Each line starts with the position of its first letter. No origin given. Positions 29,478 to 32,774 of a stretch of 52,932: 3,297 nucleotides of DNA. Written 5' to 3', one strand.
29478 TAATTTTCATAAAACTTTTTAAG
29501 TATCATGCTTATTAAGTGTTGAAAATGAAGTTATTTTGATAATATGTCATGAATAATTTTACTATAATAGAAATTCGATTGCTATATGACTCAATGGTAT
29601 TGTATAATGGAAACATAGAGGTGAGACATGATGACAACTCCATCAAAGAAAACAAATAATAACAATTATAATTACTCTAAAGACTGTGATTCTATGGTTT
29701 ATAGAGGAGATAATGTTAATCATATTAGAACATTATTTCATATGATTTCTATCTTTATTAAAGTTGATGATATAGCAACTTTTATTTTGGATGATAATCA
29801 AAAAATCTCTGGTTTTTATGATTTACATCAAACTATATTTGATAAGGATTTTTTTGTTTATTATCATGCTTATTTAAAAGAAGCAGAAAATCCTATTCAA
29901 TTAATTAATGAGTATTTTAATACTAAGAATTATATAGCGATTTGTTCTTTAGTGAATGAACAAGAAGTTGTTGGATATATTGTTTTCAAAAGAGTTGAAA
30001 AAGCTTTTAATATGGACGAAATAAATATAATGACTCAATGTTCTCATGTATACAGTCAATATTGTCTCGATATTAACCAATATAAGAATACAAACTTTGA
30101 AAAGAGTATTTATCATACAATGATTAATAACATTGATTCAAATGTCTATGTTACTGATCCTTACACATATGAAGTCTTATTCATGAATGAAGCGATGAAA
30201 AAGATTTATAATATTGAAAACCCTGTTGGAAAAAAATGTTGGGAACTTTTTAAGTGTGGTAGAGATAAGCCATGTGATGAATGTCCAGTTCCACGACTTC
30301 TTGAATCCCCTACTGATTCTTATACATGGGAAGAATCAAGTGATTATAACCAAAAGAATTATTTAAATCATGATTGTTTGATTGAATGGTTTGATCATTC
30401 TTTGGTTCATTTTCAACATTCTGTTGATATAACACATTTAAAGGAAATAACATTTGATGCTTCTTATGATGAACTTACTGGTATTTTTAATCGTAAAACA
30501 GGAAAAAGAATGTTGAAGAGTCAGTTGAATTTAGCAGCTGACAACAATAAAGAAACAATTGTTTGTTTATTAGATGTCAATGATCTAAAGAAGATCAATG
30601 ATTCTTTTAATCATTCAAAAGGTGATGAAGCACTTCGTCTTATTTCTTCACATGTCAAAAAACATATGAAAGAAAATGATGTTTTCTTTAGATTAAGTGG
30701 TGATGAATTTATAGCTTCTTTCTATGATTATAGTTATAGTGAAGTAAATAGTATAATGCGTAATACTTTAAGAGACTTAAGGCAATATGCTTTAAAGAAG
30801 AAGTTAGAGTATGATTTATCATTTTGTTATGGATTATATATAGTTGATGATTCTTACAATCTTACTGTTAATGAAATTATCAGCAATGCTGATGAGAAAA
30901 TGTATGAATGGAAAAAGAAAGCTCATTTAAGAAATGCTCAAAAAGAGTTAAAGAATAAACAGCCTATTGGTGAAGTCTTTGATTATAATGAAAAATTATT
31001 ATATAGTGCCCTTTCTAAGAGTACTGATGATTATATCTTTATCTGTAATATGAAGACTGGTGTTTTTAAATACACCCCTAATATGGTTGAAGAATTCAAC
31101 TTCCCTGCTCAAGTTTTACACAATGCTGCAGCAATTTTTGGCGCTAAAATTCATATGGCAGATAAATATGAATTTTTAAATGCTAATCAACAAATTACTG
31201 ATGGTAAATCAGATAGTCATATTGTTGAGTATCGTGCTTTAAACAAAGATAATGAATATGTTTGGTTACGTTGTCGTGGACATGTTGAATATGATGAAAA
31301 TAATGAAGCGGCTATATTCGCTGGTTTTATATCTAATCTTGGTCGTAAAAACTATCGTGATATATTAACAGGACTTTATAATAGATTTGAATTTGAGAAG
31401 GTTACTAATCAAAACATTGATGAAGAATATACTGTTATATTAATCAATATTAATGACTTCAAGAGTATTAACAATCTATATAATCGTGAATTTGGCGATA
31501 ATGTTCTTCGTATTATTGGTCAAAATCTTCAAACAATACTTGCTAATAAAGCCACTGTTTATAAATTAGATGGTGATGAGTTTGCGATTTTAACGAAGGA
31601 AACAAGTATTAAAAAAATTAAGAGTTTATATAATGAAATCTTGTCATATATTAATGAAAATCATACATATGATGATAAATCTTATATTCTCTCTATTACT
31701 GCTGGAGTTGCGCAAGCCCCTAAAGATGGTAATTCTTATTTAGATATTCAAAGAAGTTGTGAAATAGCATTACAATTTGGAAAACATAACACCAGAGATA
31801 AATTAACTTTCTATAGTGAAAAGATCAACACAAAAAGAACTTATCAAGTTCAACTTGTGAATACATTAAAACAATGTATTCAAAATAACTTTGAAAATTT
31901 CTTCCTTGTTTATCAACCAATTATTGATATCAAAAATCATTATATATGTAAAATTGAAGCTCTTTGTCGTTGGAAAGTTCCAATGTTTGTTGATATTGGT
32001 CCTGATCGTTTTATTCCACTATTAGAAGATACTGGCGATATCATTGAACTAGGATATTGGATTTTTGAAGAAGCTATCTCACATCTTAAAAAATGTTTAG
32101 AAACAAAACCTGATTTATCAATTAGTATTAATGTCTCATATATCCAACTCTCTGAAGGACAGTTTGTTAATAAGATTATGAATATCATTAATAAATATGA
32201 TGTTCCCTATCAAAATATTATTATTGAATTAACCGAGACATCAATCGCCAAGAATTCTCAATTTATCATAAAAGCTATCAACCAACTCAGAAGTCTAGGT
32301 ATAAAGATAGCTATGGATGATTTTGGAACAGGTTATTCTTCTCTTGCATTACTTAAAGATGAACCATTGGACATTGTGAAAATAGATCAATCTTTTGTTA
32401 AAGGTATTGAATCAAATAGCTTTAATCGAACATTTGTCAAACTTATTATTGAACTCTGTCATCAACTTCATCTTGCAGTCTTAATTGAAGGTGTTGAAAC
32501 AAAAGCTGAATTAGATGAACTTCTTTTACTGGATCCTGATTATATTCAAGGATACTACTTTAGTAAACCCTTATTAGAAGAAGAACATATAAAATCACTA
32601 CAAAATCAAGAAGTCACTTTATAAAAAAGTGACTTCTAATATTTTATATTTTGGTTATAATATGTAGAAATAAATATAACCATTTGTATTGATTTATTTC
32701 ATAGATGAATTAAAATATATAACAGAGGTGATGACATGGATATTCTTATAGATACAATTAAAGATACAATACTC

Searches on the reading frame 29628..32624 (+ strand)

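Call 51: search_protein_families(library=pfam, proteins=[window:29628-32624:+], max_evalue=0.00001)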
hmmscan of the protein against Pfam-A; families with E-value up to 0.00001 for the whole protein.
window:29628-32624:+ (998 aa): 4 families
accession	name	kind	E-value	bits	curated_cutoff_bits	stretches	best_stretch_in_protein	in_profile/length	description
PF00563.25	EAL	-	2.2e-63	214.2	31.3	1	751-981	8-236/236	EAL domain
PF00990.26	GGDEF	-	1.3e-55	188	23.8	2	278-431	1-157/161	Diguanylate cyclase, GGDEF domain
PF13426.13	PAS_9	-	1.8e-06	28.6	27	0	180-240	10-67/103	PAS domain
PF08447.18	PAS_3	-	3.1e-06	27.8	25.6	0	508-567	30-88/89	PAS fold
